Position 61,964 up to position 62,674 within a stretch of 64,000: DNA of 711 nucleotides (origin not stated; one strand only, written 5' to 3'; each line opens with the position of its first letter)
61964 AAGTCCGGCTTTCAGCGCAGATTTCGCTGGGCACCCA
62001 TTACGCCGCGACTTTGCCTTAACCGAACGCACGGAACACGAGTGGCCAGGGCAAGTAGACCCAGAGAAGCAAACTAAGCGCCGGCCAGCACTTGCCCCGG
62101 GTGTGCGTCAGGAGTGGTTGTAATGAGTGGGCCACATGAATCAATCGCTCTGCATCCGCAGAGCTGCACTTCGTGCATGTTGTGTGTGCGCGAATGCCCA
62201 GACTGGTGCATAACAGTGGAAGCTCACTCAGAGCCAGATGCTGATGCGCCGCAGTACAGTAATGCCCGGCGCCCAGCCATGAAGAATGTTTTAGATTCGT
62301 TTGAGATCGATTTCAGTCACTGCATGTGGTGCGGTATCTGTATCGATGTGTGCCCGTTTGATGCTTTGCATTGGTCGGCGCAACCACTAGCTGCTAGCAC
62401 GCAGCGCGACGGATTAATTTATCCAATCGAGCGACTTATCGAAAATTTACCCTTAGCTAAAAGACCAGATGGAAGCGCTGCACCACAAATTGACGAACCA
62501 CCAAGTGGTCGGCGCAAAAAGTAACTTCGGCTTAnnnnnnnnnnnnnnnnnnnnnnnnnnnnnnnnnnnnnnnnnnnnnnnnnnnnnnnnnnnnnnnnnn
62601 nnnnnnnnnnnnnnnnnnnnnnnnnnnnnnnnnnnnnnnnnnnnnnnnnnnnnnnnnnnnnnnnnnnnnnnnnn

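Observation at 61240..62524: Orphan NuoB-NuoC-NuoI-like three-gene operon with no NuoD, membrane arm or NADH-input partners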

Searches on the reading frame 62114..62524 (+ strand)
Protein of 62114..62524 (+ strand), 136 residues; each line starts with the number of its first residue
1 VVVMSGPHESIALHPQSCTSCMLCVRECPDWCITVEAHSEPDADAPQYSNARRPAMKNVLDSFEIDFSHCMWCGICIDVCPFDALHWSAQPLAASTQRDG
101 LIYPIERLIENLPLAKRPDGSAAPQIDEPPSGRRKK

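Call 3: search_protein_families(library=pfam, proteins=[window:62114-62524:+], max_evalue=0.01)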
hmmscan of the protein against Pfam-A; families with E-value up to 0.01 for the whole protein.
window:62114-62524:+ (136 aa): 13 families
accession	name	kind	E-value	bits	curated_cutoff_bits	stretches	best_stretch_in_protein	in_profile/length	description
PF13484.11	Fer4_16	-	1.1e-09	39.4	30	2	18-82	2-65/66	4Fe-4S double cluster binding domain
PF00037.32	Fer4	-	2.2e-09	37.2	21.1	1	64-85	2-23/24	4Fe-4S binding domain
PF12797.12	Fer4_2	-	4.6e-09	36.1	24.5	2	63-82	3-22/22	4Fe-4S binding domain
PF12838.12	Fer4_7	-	7.3e-09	36.4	27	1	17-84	1-52/52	4Fe-4S dicluster domain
PF13187.11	Fer4_9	-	2.1e-07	31.3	27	1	18-84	2-51/52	4Fe-4S dicluster domain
PF13237.11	Fer4_10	-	6.3e-07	29.7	25.5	2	13-81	4-53/53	4Fe-4S dicluster domain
PF14697.11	Fer4_21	-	1.2e-06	29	35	1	65-85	36-57/59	4Fe-4S dicluster domain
PF12800.12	Fer4_4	-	1.6e-05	25.3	24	0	15-31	1-17/17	4Fe-4S binding domain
PF13183.11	Fer4_8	-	6.2e-05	23.9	27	1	16-82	3-66/68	4Fe-4S dicluster domain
PF12837.12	Fer4_6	-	0.00024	21.3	25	0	15-29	6-20/24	4Fe-4S binding domain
PF25160.1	LdpA_Fe-S-bd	-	0.00046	20.3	27.6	1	62-86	20-44/49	LdpA Fe-S cluster-binding domain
PF13534.11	Fer4_17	-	0.0023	18.9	22.2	1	17-82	1-58/61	4Fe-4S dicluster domain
PF12798.12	Fer4_3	-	0.0086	17.3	27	0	70-84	1-15/15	4Fe-4S binding domain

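Call 4: search_protein_families(library=ncbifam, proteins=[window:62114-62524:+], max_evalue=0.01)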
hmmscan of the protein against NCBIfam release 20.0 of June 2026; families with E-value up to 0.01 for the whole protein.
window:62114-62524:+ (136 aa): 72 families (the best 25 are shown)
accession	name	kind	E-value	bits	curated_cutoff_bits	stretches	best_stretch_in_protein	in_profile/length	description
NF004537.0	PRK05888.1-3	equivalog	9.7e-17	61.1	163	1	17-128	69-174/204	NADH-quinone oxidoreductase subunit NuoI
TIGR01971.1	NuoI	subfamily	1.3e-15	57.1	113.05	1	16-107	42-120/121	NADH-quinone oxidoreductase, chain I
NF004540.0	PRK05888.2-1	equivalog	4.1e-12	45.9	215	1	13-111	41-129/139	NADH-quinone oxidoreductase subunit NuoI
NF004539.0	PRK05888.1-5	equivalog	1.7e-11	44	225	1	17-111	62-143/162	NADH-quinone oxidoreductase subunit NuoI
TIGR02179.1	PorD_KorD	subfamily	5.6e-11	42.4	60.05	1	14-86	23-73/78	2-oxoacid:acceptor oxidoreductase, delta subunit, pyruvate/2-ketoisovalerate family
NF004541.0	PRK05888.2-2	equivalog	7.2e-11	42.2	217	1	8-107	53-133/168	NADH-quinone oxidoreductase subunit NuoI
NF004536.0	PRK05888.1-1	equivalog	2.6e-10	39.9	212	1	17-109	59-138/180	NADH-quinone oxidoreductase subunit NuoI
NF006221.0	PRK08348.1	subfamily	9.9e-10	38.2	124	1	13-98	41-105/136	NADH-plastoquinone oxidoreductase subunit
NF042987.1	OGOR_delta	exception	1.8e-09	37.6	125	2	63-105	26-63/89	2-oxoglutarate ferredoxin oxidoreductase subunit delta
NF040684.1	PorD_Arch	equivalog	7.5e-09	35.6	120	1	62-86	56-80/85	pyruvate synthase subunit PorD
NF004542.0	PRK05888.2-3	equivalog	1.2e-08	34.7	248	1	16-102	83-156/203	NADH-quinone oxidoreductase subunit NuoI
NF004538.0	PRK05888.1-4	equivalog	2.2e-08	33.9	135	1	17-108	62-140/162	NADH-quinone oxidoreductase subunit NuoI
NF004544.0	PRK05888.2-6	equivalog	3.6e-08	33.2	457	1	16-99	80-150/220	NADH-quinone oxidoreductase subunit NuoI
NF045790.1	OxalOxreddelta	equivalog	4.3e-08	32.7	230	1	13-37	257-281/316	oxalate oxidoreductase subunit delta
NF040612.1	F420_dehyd_FpoI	exception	1.6e-07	31.2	180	1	15-88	41-102/135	F420H2 dehydrogenase subunit FpoI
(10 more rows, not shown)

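Call 19: find_homologous_proteins(query=window:62114-62524:+)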
Query window:62114-62524:+ (136 aa): 465 proteins with E <= 0.001 among 535 candidates; the best 120 are listed.
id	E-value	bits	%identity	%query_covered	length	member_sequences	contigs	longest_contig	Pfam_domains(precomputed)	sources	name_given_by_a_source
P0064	1.7e-83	296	93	98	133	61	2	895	PF14697.12,PF12797.13,PF00037.33,PF13484.12,PF12838.13,PF13237.12,PF12800.13,PF13187.12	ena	-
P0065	5.9e-74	265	84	98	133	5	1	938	PF14697.12,PF12797.13,PF00037.33,PF13484.12,PF12838.13,PF13237.12,PF12800.13,PF13187.12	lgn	-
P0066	1.4e-73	263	83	98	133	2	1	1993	PF14697.12,PF12797.13,PF00037.33,PF13484.12,PF12838.13,PF13237.12,PF13187.12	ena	-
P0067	2.0e-71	256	83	97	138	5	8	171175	PF14697.12,PF12797.13,PF00037.33,PF13484.12,PF12838.13,PF13237.12,PF12800.13,PF13187.12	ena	-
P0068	5.6e-71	255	84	96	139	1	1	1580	PF14697.12,PF12797.13,PF00037.33,PF13484.12,PF12838.13,PF13237.12,PF12800.13,PF13187.12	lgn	-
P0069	2.8e-69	250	81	96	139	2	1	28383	PF14697.12,PF12797.13,PF00037.33,PF13484.12,PF12838.13,PF13237.12,PF12800.13,PF13187.12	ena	-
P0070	2.1e-64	234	74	98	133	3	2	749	PF14697.12,PF12797.13,PF00037.33,PF13484.12,PF12838.13,PF13237.12,PF12800.13,PF13187.12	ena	-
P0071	5.5e-64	232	75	95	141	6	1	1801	PF14697.12,PF12797.13,PF00037.33,PF13484.12,PF12838.13,PF13237.12,PF13187.12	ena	-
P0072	4.8e-63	229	74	98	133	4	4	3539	PF14697.12,PF12797.13,PF00037.33,PF13484.12,PF12838.13,PF13237.12,PF12800.13,PF13187.12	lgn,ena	-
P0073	9.1e-63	228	74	96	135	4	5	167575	PF14697.12,PF12797.13,PF00037.33,PF13484.12,PF12838.13,PF13237.12,PF12800.13,PF13187.12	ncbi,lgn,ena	-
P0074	1.1e-61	225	69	96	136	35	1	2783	PF14697.12,PF12797.13,PF00037.33,PF13484.12,PF12838.13,PF13237.12,PF13187.12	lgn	-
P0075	1.7e-61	224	76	95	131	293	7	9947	PF14697.12,PF12797.13,PF00037.33,PF13484.12,PF12838.13,PF13237.12,PF13187.12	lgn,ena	-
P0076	6.2e-61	222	71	97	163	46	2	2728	PF14697.12,PF12797.13,PF00037.33,PF13484.12,PF12838.13,PF13237.12,PF13187.12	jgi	-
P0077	1.8e-60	221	82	85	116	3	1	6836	PF00037.33,PF13484.12,PF12838.13,PF13187.12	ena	-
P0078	5.0e-60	220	70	96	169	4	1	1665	PF14697.12,PF12797.13,PF00037.33,PF13484.12,PF12838.13,PF13237.12,PF13187.12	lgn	-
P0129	7.6e-30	122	56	69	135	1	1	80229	PF14697.12,PF12797.13,PF12837.13,PF00037.33,PF13484.12,PF12838.13,PF13237.12,PF13187.12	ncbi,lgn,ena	-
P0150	1.3e-27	114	50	83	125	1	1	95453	PF14697.12,PF12797.13,PF12837.13,PF00037.33,PF13484.12,PF12838.13,PF13237.12,PF13187.12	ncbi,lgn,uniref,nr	ncbi:4Fe-4S binding protein [Motilibacter rhizosphaerae]|uniref:4Fe-4S binding protein n=1 Tax=Motil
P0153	1.7e-27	114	50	84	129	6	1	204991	PF14697.12,PF12797.13,PF00037.33,PF13484.12,PF12838.13,PF13534.12,PF13237.12,PF13187.12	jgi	jgi:NADH-quinone oxidoreductase subunit I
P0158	2.1e-27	114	53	74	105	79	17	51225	PF14697.12,PF12797.13,PF12837.13,PF00037.33,PF13484.12,PF12838.13,PF25160.2,PF13237.12,PF12800.13,PF13187.12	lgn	-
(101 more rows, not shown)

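Call 20: find_encoding_contigs(protein=P0150, flank=10000, max_places=1)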
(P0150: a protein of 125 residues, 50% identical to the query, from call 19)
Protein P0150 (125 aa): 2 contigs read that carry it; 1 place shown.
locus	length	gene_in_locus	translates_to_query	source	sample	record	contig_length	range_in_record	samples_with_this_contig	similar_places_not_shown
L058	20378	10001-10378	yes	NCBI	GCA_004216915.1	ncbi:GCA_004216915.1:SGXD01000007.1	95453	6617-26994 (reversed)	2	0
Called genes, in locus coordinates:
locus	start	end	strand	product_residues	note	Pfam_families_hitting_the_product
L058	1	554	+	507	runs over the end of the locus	PF14224:DUF4331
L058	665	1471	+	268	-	-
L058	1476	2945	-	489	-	PF13231:PMT_2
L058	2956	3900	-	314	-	PF00892:EamA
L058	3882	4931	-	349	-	PF02775:TPP_enzyme_C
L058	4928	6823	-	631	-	PF01558:POR, PF01855:POR_N, PF17147:PFOR_II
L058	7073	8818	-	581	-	PF22842:Pel9A-like_beta_helix, PF13229:Beta_helix (weak)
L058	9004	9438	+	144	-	PF01058:Oxidored_q6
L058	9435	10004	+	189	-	PF00329:Complex1_30kDa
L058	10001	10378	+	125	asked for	PF14697:Fer4_21 (faint), PF12797:Fer4_2 (faint), PF12837:Fer4_6 (faint), PF13237:Fer4_10 (faint), PF12838:Fer4_7, PF13187:Fer4_9 (weak), PF13484:Fer4_16 (faint), PF00037:Fer4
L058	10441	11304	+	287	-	PF01435:Peptidase_M48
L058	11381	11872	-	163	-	PF04461:YajQ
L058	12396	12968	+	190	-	PF04542:Sigma70_r2 (weak), PF08281:Sigma70_r4_2, PF04545:Sigma70_r4, PF00196:GerE (weak), PF13384:HTH_23 (weak)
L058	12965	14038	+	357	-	-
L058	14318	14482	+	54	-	PF00471:Ribosomal_L33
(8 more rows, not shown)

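Call 21: find_encoding_contigs(protein=P0153, flank=10000, max_places=1)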
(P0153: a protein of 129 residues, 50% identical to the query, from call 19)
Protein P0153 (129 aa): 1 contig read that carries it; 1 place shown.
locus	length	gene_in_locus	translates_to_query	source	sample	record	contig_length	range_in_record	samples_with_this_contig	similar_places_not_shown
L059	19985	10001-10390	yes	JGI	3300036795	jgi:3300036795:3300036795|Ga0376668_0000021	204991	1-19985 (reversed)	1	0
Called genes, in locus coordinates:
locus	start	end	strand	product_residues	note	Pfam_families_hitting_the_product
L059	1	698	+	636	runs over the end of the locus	-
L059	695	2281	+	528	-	PF00361:Proton_antipo_M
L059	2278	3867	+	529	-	PF00361:Proton_antipo_M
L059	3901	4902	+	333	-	PF00348:polyprenyl_synt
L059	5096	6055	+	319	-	PF02163:Peptidase_M50 (faint)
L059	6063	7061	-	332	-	PF02775:TPP_enzyme_C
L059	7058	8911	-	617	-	PF01558:POR, PF01855:POR_N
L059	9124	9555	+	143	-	PF01058:Oxidored_q6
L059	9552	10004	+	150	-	PF00329:Complex1_30kDa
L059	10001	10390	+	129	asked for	PF13534:Fer4_17 (faint), PF14697:Fer4_21 (faint), PF12797:Fer4_2 (faint), PF13237:Fer4_10 (faint), PF12838:Fer4_7, PF13187:Fer4_9 (weak), PF13484:Fer4_16 (weak), PF00037:Fer4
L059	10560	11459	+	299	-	PF01435:Peptidase_M48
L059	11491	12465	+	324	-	PF01544:CorA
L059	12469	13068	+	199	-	PF09335:VTT_dom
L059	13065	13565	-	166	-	PF04461:YajQ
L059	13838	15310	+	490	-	PF00082:Peptidase_S8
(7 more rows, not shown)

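Call 22: find_encoding_contigs(protein=P0129, flank=10000, max_places=1)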
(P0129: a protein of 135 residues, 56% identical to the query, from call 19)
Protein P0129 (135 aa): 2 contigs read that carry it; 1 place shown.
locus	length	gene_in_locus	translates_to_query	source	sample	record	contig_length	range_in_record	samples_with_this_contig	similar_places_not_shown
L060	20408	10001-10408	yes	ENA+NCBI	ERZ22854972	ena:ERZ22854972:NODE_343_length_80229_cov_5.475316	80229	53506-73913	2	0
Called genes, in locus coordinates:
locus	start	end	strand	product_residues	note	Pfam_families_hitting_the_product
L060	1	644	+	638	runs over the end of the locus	PF00662:Proton_antipo_N, PF00361:Proton_antipo_M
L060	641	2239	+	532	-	PF00361:Proton_antipo_M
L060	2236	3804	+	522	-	PF00361:Proton_antipo_M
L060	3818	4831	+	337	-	PF00348:polyprenyl_synt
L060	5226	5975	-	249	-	PF05368:NmrA (weak), PF13460:NAD_binding_10 (faint)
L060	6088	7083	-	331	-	PF02775:TPP_enzyme_C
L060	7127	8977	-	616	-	PF01558:POR, PF01855:POR_N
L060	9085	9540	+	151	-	PF01058:Oxidored_q6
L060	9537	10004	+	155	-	PF00329:Complex1_30kDa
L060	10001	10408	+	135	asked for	PF14697:Fer4_21 (faint), PF12797:Fer4_2 (faint), PF13237:Fer4_10 (faint), PF12837:Fer4_6 (faint), PF12838:Fer4_7, PF13187:Fer4_9 (weak), PF13484:Fer4_16 (faint), PF00037:Fer4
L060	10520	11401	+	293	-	PF01435:Peptidase_M48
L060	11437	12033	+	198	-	PF09335:VTT_dom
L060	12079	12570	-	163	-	PF04461:YajQ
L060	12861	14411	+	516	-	PF00082:Peptidase_S8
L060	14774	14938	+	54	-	PF00471:Ribosomal_L33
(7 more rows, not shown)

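Call 23: find_encoding_contigs(protein=P0158, flank=10000, max_places=1)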
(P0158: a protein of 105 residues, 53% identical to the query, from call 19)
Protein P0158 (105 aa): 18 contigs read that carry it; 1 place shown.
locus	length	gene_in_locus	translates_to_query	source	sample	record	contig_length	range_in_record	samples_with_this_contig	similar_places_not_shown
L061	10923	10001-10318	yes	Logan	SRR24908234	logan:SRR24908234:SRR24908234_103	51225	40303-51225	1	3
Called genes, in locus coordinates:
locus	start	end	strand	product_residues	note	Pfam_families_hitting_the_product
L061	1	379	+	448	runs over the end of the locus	PF00146:NADHdh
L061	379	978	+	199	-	PF13183:Fer4_8 (faint), PF13534:Fer4_17 (faint), PF14697:Fer4_21 (faint), PF13237:Fer4_10, PF00037:Fer4 (weak), PF12838:Fer4_7, PF13187:Fer4_9, PF00037:Fer4, +4 more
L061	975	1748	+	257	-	PF00499:Oxidored_q3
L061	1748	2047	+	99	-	PF00420:Oxidored_q2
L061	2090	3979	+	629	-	PF00662:Proton_antipo_N, PF00361:Proton_antipo_M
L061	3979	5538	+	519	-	PF00361:Proton_antipo_M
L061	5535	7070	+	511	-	PF00361:Proton_antipo_M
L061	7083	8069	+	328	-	PF00348:polyprenyl_synt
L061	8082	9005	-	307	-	PF00892:EamA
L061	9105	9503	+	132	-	PF01058:Oxidored_q6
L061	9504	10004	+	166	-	PF00329:Complex1_30kDa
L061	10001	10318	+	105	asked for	PF14697:Fer4_21 (faint), PF25160:LdpA_Fe-S-bd (faint), PF12797:Fer4_2 (faint), PF13237:Fer4_10 (weak), PF12838:Fer4_7, PF13187:Fer4_9, PF13484:Fer4_16, PF00037:Fer4, +2 more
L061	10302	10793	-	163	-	PF04461:YajQ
